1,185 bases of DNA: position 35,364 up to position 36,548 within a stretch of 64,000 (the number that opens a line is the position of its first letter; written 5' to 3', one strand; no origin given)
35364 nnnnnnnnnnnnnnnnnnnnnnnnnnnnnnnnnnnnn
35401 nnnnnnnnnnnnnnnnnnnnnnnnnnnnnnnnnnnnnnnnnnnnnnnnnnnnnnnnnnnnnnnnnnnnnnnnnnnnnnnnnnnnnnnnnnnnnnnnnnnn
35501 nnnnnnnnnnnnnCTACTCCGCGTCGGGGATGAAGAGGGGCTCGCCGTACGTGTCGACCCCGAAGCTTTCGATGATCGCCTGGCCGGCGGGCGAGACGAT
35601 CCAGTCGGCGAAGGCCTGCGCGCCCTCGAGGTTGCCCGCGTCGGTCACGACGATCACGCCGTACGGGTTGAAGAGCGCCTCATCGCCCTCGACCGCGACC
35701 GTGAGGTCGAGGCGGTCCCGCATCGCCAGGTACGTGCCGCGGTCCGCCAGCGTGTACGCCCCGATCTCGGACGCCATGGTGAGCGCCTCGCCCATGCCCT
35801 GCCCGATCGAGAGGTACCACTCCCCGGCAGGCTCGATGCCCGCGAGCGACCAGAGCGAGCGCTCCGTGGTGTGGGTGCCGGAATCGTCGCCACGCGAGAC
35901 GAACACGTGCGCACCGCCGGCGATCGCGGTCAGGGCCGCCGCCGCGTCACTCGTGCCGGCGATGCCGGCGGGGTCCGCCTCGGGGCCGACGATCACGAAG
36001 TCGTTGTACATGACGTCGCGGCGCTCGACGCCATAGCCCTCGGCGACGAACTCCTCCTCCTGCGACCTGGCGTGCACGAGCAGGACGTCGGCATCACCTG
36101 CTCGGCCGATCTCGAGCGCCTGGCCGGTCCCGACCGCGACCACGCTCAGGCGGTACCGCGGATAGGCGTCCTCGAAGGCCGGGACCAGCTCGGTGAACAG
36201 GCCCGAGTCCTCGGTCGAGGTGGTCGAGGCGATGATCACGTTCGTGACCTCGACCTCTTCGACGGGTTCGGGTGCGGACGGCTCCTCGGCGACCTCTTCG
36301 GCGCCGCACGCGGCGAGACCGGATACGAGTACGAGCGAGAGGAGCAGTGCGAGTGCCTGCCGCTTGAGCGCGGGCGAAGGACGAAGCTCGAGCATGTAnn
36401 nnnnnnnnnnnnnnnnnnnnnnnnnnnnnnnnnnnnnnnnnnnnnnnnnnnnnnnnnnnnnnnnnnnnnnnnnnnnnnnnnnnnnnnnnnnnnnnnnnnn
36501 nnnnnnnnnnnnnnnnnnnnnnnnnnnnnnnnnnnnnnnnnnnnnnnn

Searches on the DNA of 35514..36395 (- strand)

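Call 39: search_rna_families(sources=[L001, L002, L003, L004, L005, L008, L012], threshold=gathering, show_alignments=2)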
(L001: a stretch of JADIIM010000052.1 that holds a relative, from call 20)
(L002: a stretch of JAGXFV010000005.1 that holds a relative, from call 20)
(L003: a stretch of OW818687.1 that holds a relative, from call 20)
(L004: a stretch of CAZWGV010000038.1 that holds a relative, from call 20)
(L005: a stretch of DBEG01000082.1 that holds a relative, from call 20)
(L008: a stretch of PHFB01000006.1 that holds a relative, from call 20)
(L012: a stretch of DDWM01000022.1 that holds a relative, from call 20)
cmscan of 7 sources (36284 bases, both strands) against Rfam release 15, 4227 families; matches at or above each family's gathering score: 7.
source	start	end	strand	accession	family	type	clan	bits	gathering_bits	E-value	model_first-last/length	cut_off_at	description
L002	2092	2219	+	RF01055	Molybdenum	Cis-reg; riboswitch;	-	62.2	36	8.8e-13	1-135/135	no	Molybdenum/Tungsten riboswitch aptamer (Moco RNA motif)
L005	2245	2365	+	RF01055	Molybdenum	Cis-reg; riboswitch;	-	62.2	36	8.4e-13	1-135/135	no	Molybdenum/Tungsten riboswitch aptamer (Moco RNA motif)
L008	2362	2488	+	RF01055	Molybdenum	Cis-reg; riboswitch;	-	61.8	36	1.1e-12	1-135/135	no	Molybdenum/Tungsten riboswitch aptamer (Moco RNA motif)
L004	2286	2426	+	RF01055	Molybdenum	Cis-reg; riboswitch;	-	60.7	36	2.3e-12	1-135/135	no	Molybdenum/Tungsten riboswitch aptamer (Moco RNA motif)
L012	2308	2434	+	RF01055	Molybdenum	Cis-reg; riboswitch;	-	60.6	36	2.5e-12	1-135/135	no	Molybdenum/Tungsten riboswitch aptamer (Moco RNA motif)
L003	2304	2427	+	RF01055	Molybdenum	Cis-reg; riboswitch;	-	55.8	36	6.5e-11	1-135/135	no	Molybdenum/Tungsten riboswitch aptamer (Moco RNA motif)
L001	2382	2508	+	RF01055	Molybdenum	Cis-reg; riboswitch;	-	52.2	36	7.3e-10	1-135/135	no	Molybdenum/Tungsten riboswitch aptamer (Moco RNA motif)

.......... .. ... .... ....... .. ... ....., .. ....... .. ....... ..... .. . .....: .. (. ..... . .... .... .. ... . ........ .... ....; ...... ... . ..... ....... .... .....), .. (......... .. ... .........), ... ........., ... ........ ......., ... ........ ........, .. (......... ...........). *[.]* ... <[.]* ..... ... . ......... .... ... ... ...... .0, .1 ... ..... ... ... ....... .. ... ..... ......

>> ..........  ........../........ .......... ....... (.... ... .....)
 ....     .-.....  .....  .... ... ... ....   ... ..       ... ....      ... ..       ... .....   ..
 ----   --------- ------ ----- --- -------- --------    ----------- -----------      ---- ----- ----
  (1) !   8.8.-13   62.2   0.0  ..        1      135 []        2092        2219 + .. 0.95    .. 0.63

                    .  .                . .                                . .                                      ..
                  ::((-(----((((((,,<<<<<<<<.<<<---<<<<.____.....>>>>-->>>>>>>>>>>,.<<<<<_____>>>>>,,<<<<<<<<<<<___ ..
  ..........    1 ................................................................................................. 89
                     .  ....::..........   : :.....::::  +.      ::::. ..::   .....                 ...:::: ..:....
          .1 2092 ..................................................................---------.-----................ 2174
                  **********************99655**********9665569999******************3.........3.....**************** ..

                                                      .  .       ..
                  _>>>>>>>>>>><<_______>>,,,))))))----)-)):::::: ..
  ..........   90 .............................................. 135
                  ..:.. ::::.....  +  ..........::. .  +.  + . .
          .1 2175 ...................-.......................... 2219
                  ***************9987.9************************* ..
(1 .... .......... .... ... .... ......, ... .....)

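Call 55: search_rna_families(sources=[L006, L007, L009, L010, L011, L013, L014, L015, L016, L017, L018, L019, L020, L021, L022, L023, L024, L025, L026, L027], threshold=gathering)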
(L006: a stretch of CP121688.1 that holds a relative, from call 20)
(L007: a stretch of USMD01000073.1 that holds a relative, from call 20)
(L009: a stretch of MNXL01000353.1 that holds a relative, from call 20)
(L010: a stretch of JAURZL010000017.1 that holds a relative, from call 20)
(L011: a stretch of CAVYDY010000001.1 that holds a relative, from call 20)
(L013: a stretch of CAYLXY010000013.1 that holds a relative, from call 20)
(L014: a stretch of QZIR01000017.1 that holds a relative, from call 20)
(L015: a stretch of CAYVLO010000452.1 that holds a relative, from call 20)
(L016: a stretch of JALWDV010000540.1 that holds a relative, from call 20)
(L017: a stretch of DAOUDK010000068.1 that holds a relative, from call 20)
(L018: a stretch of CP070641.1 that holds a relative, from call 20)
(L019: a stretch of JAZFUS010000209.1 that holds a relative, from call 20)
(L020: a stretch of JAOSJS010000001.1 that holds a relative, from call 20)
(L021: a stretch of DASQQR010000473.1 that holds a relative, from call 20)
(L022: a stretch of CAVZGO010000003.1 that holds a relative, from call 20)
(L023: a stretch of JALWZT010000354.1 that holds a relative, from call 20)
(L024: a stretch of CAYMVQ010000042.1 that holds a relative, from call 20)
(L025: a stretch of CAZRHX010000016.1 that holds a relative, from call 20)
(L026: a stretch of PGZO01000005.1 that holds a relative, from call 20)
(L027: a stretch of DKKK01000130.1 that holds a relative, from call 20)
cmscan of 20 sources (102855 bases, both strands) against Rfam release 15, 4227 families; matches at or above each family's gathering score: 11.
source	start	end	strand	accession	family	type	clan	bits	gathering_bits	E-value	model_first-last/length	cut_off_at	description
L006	2123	2243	+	RF01055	Molybdenum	Cis-reg; riboswitch;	-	82.6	36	2.6e-18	1-135/135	no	Molybdenum/Tungsten riboswitch aptamer (Moco RNA motif)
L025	2355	2484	+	RF01055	Molybdenum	Cis-reg; riboswitch;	-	76.9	36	1.2e-16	1-135/135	no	Molybdenum/Tungsten riboswitch aptamer (Moco RNA motif)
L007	2091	2211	+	RF01055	Molybdenum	Cis-reg; riboswitch;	-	76.5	36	1.6e-16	1-135/135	no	Molybdenum/Tungsten riboswitch aptamer (Moco RNA motif)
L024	72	188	+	RF01055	Molybdenum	Cis-reg; riboswitch;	-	70.3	36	1.1e-14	1-135/135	no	Molybdenum/Tungsten riboswitch aptamer (Moco RNA motif)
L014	2049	2170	+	RF01055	Molybdenum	Cis-reg; riboswitch;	-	64.2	36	6.1e-13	1-135/135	no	Molybdenum/Tungsten riboswitch aptamer (Moco RNA motif)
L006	133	232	+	RF00504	Glycine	Cis-reg; riboswitch;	CL00125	59.2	32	1.8e-09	1-94/94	no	Glycine riboswitch aptamer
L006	2319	2441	+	RF01055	Molybdenum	Cis-reg; riboswitch;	-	58.1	36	3.8e-11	1-135/135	no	Molybdenum/Tungsten riboswitch aptamer (Moco RNA motif)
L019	2209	2344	+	RF01055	Molybdenum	Cis-reg; riboswitch;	-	56.9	36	8.5e-11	1-135/135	no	Molybdenum/Tungsten riboswitch aptamer (Moco RNA motif)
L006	236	309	+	RF00504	Glycine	Cis-reg; riboswitch;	CL00125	51.9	32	1.4e-07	9-86/94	no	Glycine riboswitch aptamer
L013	898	974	+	RF00029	Intron_gpII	Intron;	-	46.2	40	1.1e-05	1-77/77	no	Group II catalytic intron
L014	2238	2367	+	RF01055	Molybdenum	Cis-reg; riboswitch;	-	41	36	4e-06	1-135/135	no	Molybdenum/Tungsten riboswitch aptamer (Moco RNA motif)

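Call 56: search_rna_families(sources=[L028, L029, L030, L031, L032, L033, L034, L035, L036, L037, L038, L039, L040, L041, L042, L043, L044, L045, L046, L047], threshold=gathering)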
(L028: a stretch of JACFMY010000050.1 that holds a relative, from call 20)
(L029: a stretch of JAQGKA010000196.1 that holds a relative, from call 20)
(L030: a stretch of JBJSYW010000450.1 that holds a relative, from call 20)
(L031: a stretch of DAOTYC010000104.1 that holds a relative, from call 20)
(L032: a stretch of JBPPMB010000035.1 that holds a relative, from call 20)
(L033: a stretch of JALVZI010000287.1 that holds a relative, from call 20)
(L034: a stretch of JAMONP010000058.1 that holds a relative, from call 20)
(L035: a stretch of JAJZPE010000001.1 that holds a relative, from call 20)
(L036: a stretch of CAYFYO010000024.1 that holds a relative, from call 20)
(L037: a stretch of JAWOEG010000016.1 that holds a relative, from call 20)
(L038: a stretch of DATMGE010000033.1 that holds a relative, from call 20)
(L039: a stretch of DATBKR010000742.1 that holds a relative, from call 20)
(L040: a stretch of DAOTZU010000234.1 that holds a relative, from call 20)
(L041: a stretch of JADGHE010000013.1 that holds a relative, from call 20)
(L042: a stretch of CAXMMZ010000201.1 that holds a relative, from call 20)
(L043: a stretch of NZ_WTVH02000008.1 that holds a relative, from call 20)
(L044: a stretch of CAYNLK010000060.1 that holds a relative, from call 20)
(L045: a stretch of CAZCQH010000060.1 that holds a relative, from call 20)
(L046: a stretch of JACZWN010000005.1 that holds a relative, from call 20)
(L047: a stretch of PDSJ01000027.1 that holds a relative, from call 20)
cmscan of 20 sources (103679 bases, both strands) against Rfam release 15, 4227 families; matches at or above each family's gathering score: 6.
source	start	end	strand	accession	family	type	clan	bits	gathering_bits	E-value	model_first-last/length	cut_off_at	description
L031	3316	3430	+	RF00162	SAM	Cis-reg; riboswitch;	CL00012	87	44.4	4.9e-19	1-108/108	no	SAM riboswitch aptamer (S box leader)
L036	4592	4719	+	RF01055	Molybdenum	Cis-reg; riboswitch;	-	71.9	36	3.6e-15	1-135/135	no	Molybdenum/Tungsten riboswitch aptamer (Moco RNA motif)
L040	1144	1303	+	RF01055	Molybdenum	Cis-reg; riboswitch;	-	68.3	36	3.9e-14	1-135/135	no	Molybdenum/Tungsten riboswitch aptamer (Moco RNA motif)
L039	2111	2188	-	RF03078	chrB-a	Cis-reg;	-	59.8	43.9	2.4e-07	1-80/80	no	chrB-a RNA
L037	2207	2315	+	RF01055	Molybdenum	Cis-reg; riboswitch;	-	58.8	36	2.4e-11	1-135/135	no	Molybdenum/Tungsten riboswitch aptamer (Moco RNA motif)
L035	1852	1984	+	RF01055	Molybdenum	Cis-reg; riboswitch;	-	49.3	36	1.5e-08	1-135/135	no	Molybdenum/Tungsten riboswitch aptamer (Moco RNA motif)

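Call 57: search_rna_families(sources=[L048, L049, L050, L051, L052, L053, L054, L055, L056, L057, L058, L059, L060, L061, L062, L063, L064], threshold=gathering)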
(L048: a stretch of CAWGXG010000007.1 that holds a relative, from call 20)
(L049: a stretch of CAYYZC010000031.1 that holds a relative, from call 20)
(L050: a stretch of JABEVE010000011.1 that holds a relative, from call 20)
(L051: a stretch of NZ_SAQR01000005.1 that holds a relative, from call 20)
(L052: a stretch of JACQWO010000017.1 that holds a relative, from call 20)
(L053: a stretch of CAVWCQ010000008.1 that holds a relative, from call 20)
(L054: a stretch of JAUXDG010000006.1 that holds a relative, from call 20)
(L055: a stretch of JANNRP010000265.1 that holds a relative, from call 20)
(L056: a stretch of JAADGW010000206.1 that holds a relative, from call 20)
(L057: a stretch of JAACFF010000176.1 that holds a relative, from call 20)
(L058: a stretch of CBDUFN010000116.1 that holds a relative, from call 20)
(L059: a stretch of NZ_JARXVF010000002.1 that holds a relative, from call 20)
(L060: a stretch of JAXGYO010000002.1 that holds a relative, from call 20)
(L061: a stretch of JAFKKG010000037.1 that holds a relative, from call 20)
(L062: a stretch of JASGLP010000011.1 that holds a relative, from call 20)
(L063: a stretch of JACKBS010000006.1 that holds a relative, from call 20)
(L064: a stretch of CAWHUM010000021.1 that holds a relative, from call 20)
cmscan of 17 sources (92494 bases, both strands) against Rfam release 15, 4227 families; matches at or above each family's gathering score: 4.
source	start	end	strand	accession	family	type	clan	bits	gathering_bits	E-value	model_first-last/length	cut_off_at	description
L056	826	944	+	RF01055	Molybdenum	Cis-reg; riboswitch;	-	69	36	2.2e-14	1-135/135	no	Molybdenum/Tungsten riboswitch aptamer (Moco RNA motif)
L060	671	816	+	RF01055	Molybdenum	Cis-reg; riboswitch;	-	59.5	36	1.4e-11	1-135/135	no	Molybdenum/Tungsten riboswitch aptamer (Moco RNA motif)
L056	506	625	+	RF01055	Molybdenum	Cis-reg; riboswitch;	-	57.8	36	4.3e-11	1-135/135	no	Molybdenum/Tungsten riboswitch aptamer (Moco RNA motif)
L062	2309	2427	+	RF01055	Molybdenum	Cis-reg; riboswitch;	-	50.8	36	4.8e-09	1-135/135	no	Molybdenum/Tungsten riboswitch aptamer (Moco RNA motif)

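Call 58: search_rna_families(sources=[L065, L066, L067, L068, L069, L070, L071, L072, L073, L074, L075, L076, L077, L078, L079, L080], threshold=gathering)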
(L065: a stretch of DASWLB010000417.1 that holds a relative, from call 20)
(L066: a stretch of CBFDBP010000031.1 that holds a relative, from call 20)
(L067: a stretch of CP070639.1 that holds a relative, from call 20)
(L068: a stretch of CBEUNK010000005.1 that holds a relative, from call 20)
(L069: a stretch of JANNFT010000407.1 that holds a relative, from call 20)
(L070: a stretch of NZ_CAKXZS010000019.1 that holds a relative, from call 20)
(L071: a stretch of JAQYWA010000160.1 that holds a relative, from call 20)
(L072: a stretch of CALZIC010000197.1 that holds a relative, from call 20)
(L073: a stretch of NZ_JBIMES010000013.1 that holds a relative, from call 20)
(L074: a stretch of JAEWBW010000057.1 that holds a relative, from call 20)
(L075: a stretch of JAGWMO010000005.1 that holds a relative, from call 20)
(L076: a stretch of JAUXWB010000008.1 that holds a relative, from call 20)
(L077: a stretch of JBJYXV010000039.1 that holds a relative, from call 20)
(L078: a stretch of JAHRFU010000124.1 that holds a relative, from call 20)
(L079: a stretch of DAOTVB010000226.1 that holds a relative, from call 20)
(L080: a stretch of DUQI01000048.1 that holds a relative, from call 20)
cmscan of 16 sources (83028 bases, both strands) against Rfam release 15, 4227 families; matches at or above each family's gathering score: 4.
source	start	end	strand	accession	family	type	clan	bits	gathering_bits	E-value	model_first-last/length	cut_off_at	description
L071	1539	1658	+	RF01055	Molybdenum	Cis-reg; riboswitch;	-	68.6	36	2.7e-14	1-135/135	no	Molybdenum/Tungsten riboswitch aptamer (Moco RNA motif)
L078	2242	2364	+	RF01055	Molybdenum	Cis-reg; riboswitch;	-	67.7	36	4.7e-14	1-135/135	no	Molybdenum/Tungsten riboswitch aptamer (Moco RNA motif)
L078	2058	2178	+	RF01055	Molybdenum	Cis-reg; riboswitch;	-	65.2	36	2.6e-13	1-135/135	no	Molybdenum/Tungsten riboswitch aptamer (Moco RNA motif)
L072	381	499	+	RF01055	Molybdenum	Cis-reg; riboswitch;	-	55.2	36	2.3e-10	1-135/135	no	Molybdenum/Tungsten riboswitch aptamer (Moco RNA motif)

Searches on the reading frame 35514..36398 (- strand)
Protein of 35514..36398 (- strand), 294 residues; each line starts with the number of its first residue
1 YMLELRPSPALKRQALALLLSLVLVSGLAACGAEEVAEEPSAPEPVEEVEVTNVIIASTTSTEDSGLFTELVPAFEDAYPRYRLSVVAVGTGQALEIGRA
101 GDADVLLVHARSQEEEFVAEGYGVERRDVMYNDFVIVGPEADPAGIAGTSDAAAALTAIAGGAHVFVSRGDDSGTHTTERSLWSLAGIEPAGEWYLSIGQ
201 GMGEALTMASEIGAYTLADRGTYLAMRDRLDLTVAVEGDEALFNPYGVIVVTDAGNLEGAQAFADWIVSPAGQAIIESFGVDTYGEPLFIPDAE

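Call 7: search_protein_families(library=ncbifam, proteins=[window:35514-36398:-])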
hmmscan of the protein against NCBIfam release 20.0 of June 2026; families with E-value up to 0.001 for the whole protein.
window:35514-36398:- (294 aa): 1 family
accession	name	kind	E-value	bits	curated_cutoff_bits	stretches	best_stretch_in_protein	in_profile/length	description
NF041772.1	tung_bind_TupA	equivalog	2.6e-54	184.4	400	1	52-293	15-262/266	tungstate ABC transporter substrate-binding protein TupA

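Call 12: find_encoding_contigs(protein=window:35514-36395:-, flank=3000, max_places=6)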
Protein window:35514-36395:- (293 aa): no gene with exactly this product is on record in the collection.

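Call 15: find_homologous_proteins(query=window:35514-36395:-, max_evalue=1e-20)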
Query window:35514-36395:- (293 aa): 8000 proteins with E <= 1e-20 among 8000 candidates; the best 120 are listed.
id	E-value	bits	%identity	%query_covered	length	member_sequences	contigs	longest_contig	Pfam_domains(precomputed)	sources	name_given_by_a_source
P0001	2.8e-183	625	100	100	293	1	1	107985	PF13531.12,PF01547.31,PF12849.13,PF03466.26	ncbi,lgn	-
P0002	6.0e-144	496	60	82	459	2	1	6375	PF13531.12,PF01547.31,PF12849.13,PF03466.26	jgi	jgi:tungstate transport system substrate-binding protein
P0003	5.4e-139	480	76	100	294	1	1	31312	PF13531.12,PF01547.31,PF12849.13,PF03466.26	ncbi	-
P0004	6.9e-137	473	76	100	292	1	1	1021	PF13531.12,PF01547.31,PF12849.13,PF03466.26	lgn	-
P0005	4.5e-136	470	75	100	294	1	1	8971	PF13531.12,PF01547.31,PF12849.13,PF03466.26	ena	-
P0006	7.6e-136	470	75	100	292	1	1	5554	PF13531.12,PF01547.31,PF12849.13,PF03466.26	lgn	-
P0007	2.6e-135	468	75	100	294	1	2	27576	PF13531.12,PF01547.31,PF12849.13,PF03466.26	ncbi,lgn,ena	-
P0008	7.0e-135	466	80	83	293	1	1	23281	PF13531.12,PF01547.31,PF12849.13,PF03466.26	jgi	jgi:tungstate transport system substrate-binding protein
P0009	1.1e-134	466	75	100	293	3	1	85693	PF13531.12,PF01547.31,PF12849.13,PF03466.26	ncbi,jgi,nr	ncbi:MAG: extracellular solute-binding protein [Coriobacteriia bacterium]|nr:extracellular solute-bi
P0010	3.6e-134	464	73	100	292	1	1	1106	PF13531.12,PF12849.13,PF03466.26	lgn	-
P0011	1.2e-133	462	74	100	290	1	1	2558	PF13531.12,PF01547.31,PF12849.13,PF03466.26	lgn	-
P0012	1.9e-133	462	74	100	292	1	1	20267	PF13531.12,PF01547.31,PF12849.13,PF03466.26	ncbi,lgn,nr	ncbi:MAG: extracellular solute-binding protein [Coriobacteriia bacterium]|nr:extracellular solute-bi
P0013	2.0e-130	452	74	100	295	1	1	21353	PF13531.12,PF12849.13,PF03466.26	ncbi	-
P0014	2.1e-130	452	72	100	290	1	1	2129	PF13531.12,PF01547.31,PF12849.13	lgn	-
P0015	9.9e-129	446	71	100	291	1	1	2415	PF13531.12,PF01547.31,PF12849.13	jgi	jgi:tungstate transport system substrate-binding protein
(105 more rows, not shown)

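Call 20: find_related_loci(query=window:35514-36395:-, collection=genome_contigs, flank=2500)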
Query window:35514-36395:- (293 aa) in genome_contigs; peptide patterns used: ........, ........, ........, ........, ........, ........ (x = any residue, [..] = any of these).
600 stretches matched a pattern (row limit reached: there are more); 563 encode a relative of the query (tblastn E <= 1e-3); the best 80 are kept; 80 distinct loci.
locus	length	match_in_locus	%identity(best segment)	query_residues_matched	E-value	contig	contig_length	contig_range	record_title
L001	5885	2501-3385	67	1-293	5e-115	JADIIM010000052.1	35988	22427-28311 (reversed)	MAG: Aeromicrobium sp. isolate bin3 12194, whole genome shotgun sequence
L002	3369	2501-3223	65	52-292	8e-105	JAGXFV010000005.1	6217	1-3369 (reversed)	MAG: Actinomycetes bacterium isolate LH_M23 k141_92502, whole genome shotgun sequence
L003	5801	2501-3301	60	30-293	2e-103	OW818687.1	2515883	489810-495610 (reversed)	metagenome genome assembly, chromosome: 1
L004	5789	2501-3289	59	30-293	6e-102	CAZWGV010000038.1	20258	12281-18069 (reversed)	MAG TPA_asm: uncultured Coriobacteriaceae bacterium isolate SRP257756_co1_55 genome assembly, contig: NODE_2125_length_2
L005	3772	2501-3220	66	53-292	3e-94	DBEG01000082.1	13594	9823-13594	MAG TPA_asm: Actinobacteria bacterium UBA912 UBA912_contig_5644, whole genome shotgun sequence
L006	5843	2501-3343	54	15-293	9e-92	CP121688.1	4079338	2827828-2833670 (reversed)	Clostridiaceae bacterium 35-E11 chromosome, complete genome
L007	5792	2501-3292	55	31-293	6e-90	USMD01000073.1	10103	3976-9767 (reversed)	uncultured Garciella sp. isolate UMGS1857 genome assembly, contig: NODE_512_length_10103_cov_13.9876, whole genome shotg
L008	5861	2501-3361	49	8-293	1e-89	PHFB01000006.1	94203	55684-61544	MAG: Actinobacteria bacterium HGW-Actinobacteria-1 bjp_ig2102_scaffold_217, whole genome shotgun sequence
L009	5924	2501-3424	50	2-292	4e-88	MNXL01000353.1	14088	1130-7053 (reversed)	MAG: Anaerolineae bacterium CG2_30_64_16 cg2_3.0_scaffold_7631_c, whole genome shotgun sequence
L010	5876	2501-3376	53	7-292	1e-87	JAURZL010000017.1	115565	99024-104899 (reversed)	MAG: Anaerolineaceae bacterium isolate E6_concoct.bin.151 E6_k141_64997, whole genome shotgun sequence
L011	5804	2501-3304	56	28-293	2e-87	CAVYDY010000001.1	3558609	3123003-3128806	MAG: uncultured Chloroflexia bacterium isolate MFD03804.bin.2.16 genome assembly, contig: contig_1187, whole genome shot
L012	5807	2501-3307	51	27-293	4e-87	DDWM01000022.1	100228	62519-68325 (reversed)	MAG TPA_asm: Actinobacteria bacterium UBA2286 UBA2286_contig_8773, whole genome shotgun sequence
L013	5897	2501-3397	50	12-292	7e-87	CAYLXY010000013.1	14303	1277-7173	MAG TPA_asm: uncultured Clostridiaceae bacterium isolate binchicken_co157_213 genome assembly, contig: NODE_10103_length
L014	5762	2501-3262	53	36-293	2e-86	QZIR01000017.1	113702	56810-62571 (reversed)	MAG: Desulforudis sp. isolate SURF_60 Ga0104751_1000105, whole genome shotgun sequence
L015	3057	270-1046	59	35-292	1e-87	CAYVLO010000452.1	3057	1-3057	MAG TPA_asm: uncultured Anaerolineaceae bacterium isolate SRP241341_co1_181 genome assembly, contig: NODE_25433_length_3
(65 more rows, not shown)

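Call 31: search_solved_structures(query=window:35514-36395:-, max_evalue=0.001, show_alignments=1)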
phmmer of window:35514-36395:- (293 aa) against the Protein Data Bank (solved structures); distinct sequences matched with E-value up to 0.001: 5.
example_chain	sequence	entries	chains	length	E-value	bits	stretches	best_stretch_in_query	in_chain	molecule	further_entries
3lr1_A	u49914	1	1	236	2.8e-70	239.7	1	55-276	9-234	Tungstate ABC transporter, periplasmic tungstate-binding protein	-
3muq_A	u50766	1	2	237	1.1e-65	224.6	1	52-278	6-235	uncharacterized conserved protein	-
5my5_A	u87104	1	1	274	9.1e-57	195.4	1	52-293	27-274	ABC transporter periplasmic substrate-binding protein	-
3kn3_A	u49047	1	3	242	8.7e-43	149.5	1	54-278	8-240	PUTATIVE PERIPLASMIC PROTEIN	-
3cvg_A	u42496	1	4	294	1.9e-15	59.8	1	99-290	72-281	Putative metal binding protein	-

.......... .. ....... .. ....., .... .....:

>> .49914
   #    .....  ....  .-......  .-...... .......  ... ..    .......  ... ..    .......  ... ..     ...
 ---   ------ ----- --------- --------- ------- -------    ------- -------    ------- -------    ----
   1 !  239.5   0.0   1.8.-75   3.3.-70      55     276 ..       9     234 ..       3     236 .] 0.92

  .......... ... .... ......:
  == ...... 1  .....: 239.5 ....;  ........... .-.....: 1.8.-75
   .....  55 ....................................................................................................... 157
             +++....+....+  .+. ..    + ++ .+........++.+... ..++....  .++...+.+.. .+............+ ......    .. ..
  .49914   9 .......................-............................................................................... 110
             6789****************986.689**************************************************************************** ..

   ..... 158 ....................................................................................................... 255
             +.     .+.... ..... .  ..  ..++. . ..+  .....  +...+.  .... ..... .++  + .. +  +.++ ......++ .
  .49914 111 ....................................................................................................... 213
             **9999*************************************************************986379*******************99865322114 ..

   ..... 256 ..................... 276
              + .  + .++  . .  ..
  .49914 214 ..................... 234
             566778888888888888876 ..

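Call 38: find_encoding_contigs(protein=P0001, flank=10000, max_places=3)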
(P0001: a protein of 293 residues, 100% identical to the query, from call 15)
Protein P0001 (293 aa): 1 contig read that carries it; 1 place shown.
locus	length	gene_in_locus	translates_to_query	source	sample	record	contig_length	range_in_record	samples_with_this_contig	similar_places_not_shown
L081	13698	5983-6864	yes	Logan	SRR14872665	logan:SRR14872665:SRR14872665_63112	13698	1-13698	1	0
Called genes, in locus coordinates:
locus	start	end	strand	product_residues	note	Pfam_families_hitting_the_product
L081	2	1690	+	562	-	?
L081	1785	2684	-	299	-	PF00005:ABC_tran, PF02463:SMC_N (faint), PF13304:AAA_21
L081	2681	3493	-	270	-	PF02361:CbiQ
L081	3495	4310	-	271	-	PF01891:CbiM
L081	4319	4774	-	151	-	PF01475:FUR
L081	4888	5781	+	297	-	PF00126:HTH_1, PF12849:PBP_like_2 (faint), PF03466:LysR_substrate, PF12727:PBP_like (faint)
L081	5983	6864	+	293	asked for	PF12849:PBP_like_2, PF03466:LysR_substrate (weak), PF13531:SBP_bac_11, PF01547:SBP_bac_1 (faint)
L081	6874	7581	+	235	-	PF00528:BPD_transp_1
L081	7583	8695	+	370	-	PF13555:AAA_29 (faint), PF00005:ABC_tran, PF13304:AAA_21 (faint), PF08402:TOBE_2, PF03459:TOBE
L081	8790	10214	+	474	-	PF12804:NTP_transf_3, PF02634:FdhD-NarQ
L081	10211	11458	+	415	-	PF03453:MoeA_N, PF00994:MoCF_biosynth, PF03454:MoeA_C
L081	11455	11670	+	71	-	-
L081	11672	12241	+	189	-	PF03205:MobB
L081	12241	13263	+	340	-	PF04055:Radical_SAM, PF06463:Mob_synth_C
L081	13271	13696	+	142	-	?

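Call 42: search_protein_families(library=pfam, proteins=[window:35514-36395:-], max_evalue=0.00001)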
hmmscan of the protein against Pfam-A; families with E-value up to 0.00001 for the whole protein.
window:35514-36395:- (293 aa): 4 families
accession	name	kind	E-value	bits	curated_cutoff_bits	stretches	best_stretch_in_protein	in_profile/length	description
PF12849.12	PBP_like_2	-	2.3e-45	155.9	27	1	51-269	7-266/267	PBP superfamily domain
PF13531.11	SBP_bac_11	-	1.8e-15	57.8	25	1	66-279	12-225/227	Bacterial extracellular solute-binding protein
PF01547.30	SBP_bac_1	-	3.4e-07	31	26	0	238-273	274-307/307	Bacterial extracellular solute-binding protein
PF03466.25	LysR_substrate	-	3e-06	27.2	28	1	58-266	13-204/209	LysR substrate binding domain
